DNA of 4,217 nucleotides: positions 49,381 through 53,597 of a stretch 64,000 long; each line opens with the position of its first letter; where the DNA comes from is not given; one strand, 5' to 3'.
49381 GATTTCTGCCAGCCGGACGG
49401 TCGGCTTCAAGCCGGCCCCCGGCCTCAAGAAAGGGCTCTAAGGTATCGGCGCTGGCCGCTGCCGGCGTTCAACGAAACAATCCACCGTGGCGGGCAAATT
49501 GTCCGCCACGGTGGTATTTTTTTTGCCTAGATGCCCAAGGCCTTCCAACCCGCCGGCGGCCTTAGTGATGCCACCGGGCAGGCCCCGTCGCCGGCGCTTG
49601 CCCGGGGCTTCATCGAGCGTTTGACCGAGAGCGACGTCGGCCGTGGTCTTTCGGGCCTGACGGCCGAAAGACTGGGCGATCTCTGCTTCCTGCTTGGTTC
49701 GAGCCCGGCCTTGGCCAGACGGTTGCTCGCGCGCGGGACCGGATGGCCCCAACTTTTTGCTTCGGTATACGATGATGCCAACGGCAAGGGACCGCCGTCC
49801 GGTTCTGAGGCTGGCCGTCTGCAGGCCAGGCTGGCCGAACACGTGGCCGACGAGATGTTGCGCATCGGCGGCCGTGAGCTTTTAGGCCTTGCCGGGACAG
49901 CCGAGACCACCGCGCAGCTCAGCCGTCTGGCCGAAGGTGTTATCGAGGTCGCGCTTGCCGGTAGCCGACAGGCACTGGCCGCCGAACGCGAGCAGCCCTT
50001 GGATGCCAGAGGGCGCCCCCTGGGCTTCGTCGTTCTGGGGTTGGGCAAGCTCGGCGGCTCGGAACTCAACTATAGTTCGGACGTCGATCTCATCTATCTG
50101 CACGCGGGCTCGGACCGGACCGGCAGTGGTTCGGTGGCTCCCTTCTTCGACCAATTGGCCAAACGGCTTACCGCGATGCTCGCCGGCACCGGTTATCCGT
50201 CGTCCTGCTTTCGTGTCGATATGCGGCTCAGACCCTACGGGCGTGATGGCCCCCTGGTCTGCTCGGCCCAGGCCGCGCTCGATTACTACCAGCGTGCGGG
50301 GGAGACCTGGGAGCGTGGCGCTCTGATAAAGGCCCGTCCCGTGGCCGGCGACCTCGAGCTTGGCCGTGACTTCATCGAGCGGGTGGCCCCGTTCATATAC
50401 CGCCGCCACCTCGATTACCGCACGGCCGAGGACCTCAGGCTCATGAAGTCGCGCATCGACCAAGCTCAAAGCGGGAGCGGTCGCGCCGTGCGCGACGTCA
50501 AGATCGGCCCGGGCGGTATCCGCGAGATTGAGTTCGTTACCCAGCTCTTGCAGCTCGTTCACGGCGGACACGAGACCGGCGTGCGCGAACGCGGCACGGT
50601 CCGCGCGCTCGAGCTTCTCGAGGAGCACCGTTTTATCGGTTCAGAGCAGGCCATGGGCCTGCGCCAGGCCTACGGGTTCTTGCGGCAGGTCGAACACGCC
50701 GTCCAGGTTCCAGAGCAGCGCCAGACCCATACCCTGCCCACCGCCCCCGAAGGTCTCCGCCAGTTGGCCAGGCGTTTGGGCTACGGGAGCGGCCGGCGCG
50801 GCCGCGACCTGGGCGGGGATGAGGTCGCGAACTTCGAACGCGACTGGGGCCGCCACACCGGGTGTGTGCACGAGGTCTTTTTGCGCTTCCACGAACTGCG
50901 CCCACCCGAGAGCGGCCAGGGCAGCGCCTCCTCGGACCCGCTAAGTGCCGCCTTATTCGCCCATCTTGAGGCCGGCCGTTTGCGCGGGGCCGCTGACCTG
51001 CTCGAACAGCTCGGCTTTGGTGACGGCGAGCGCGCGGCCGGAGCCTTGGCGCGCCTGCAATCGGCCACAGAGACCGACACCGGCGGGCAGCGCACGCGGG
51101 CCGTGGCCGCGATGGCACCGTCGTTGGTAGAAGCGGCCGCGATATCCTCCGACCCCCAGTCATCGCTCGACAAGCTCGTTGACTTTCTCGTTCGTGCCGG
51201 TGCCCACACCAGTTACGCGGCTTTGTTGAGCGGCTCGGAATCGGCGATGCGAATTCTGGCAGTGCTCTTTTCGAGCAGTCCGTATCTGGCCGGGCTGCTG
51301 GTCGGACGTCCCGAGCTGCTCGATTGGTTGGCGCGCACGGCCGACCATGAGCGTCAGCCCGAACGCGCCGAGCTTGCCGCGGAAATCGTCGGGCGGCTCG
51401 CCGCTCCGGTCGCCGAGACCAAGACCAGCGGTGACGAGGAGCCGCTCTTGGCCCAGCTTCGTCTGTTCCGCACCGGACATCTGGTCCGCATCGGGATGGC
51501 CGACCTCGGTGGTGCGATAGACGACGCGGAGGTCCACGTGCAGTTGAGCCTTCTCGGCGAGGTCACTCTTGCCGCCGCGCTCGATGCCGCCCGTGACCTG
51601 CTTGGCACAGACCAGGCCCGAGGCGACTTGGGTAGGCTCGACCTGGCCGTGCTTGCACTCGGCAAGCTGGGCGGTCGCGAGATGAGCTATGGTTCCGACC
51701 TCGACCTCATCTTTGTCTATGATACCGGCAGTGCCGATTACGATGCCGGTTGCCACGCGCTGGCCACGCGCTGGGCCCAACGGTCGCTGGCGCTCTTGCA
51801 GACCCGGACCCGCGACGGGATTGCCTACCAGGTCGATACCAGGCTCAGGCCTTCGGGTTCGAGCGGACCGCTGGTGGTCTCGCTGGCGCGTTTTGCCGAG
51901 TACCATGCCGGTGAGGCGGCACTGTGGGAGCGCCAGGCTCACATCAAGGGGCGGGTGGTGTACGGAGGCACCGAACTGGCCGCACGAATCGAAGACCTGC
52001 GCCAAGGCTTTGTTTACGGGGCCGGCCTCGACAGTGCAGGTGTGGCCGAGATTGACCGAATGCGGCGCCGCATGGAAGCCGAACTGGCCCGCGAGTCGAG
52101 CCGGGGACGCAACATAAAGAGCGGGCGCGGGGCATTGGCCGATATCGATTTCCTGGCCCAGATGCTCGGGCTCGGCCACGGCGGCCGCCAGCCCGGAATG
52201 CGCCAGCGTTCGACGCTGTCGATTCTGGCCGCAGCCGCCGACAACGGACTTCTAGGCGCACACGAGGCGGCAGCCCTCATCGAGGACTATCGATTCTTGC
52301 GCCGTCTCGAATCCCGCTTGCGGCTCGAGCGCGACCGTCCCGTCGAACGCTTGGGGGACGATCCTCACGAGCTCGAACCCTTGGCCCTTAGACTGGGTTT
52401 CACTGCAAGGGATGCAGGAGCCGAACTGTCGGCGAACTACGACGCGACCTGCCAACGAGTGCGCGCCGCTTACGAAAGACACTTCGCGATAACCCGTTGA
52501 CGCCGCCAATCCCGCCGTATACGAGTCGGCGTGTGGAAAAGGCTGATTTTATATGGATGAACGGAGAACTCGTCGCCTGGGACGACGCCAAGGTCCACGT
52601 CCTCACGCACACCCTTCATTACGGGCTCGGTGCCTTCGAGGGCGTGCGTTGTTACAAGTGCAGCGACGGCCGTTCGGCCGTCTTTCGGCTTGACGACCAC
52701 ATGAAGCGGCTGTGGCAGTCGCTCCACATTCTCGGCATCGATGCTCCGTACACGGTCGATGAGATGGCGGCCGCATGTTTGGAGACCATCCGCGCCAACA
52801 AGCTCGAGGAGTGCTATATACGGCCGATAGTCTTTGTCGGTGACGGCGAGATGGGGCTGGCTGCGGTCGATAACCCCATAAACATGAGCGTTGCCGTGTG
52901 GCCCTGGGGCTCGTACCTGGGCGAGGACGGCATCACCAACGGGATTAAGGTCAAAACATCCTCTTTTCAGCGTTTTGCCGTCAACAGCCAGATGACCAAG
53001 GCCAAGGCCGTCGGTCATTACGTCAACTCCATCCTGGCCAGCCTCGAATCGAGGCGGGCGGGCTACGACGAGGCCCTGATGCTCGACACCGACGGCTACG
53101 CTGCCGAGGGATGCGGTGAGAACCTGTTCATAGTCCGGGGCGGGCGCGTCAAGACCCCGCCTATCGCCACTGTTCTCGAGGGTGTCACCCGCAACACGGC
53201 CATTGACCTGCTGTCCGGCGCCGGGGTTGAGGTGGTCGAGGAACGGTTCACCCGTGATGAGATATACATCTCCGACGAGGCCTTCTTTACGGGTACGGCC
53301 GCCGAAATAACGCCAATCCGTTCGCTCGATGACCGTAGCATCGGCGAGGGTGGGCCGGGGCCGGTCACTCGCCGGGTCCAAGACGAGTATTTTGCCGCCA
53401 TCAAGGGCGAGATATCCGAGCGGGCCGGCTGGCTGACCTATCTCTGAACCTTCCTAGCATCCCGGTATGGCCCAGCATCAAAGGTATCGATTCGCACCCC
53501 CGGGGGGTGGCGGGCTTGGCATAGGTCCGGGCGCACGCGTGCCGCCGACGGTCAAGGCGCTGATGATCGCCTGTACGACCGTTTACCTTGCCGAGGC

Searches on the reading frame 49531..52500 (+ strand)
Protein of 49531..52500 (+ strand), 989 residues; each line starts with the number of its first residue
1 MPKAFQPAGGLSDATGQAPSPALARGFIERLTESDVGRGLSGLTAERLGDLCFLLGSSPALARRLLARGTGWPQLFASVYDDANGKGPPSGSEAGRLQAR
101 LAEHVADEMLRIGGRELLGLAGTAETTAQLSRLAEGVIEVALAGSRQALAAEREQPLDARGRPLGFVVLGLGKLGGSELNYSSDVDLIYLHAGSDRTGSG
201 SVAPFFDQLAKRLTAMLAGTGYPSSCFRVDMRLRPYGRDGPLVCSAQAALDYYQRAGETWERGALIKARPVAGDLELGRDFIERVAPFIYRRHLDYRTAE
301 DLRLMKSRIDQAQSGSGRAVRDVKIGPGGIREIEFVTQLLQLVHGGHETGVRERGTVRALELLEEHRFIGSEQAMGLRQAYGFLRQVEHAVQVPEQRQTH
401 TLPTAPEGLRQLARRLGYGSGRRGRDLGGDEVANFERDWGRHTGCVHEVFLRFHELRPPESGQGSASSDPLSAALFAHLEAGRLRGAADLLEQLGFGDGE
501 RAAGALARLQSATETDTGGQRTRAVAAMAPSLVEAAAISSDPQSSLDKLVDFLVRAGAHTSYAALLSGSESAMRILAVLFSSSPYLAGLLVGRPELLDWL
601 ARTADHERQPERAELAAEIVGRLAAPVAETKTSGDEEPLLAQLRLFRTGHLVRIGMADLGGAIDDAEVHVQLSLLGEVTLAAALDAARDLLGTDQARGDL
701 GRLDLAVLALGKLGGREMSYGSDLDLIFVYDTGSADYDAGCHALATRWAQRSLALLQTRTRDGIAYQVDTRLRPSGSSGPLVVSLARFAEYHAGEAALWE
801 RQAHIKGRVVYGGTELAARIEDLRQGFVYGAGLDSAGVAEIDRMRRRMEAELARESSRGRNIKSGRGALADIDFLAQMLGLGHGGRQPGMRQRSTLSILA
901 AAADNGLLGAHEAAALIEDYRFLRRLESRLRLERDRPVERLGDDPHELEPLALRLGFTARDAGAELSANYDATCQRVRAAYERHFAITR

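Call 40: search_protein_families(library=pfam, proteins=[window:49531-52500:+], max_evalue=0.01)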
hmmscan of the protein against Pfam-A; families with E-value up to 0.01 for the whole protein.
window:49531-52500:+ (989 aa): 4 families
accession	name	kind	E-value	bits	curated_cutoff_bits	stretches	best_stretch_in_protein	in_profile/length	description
PF03710.21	GlnE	-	1.3e-104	349.5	24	2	576-821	4-250/252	Glutamate-ammonia ligase adenylyltransferase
PF08335.16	GlnD_UR_UTase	-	2.8e-48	164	21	2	305-451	3-138/141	GlnD PII-uridylyltransferase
PF10335.14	DUF294_C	-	1.6e-06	28.4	22.5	1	869-934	43-103/145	Putative nucleotidyltransferase substrate binding domain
PF03445.19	DUF294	-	0.003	17.9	21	0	138-224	25-105/138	Putative nucleotidyltransferase DUF294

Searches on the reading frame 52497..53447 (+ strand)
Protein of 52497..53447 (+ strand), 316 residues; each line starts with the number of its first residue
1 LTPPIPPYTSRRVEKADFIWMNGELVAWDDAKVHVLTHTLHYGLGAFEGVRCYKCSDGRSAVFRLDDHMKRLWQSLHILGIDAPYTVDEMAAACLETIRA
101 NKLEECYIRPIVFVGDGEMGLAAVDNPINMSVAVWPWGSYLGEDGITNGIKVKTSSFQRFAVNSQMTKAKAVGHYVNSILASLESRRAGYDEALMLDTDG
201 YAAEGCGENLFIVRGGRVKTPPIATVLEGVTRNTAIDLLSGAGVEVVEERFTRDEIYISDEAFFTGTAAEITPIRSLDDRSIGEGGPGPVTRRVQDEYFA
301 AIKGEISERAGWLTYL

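Call 40: search_protein_families(library=pfam, proteins=[window:52497-53447:+], max_evalue=0.01)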
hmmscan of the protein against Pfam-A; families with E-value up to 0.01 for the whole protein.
window:52497-53447:+ (316 aa): 1 family
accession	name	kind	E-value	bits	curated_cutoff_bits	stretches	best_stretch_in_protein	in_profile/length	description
PF01063.24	Aminotran_4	-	1.5e-51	175.9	28.5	1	45-276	1-222/223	Amino-transferase class IV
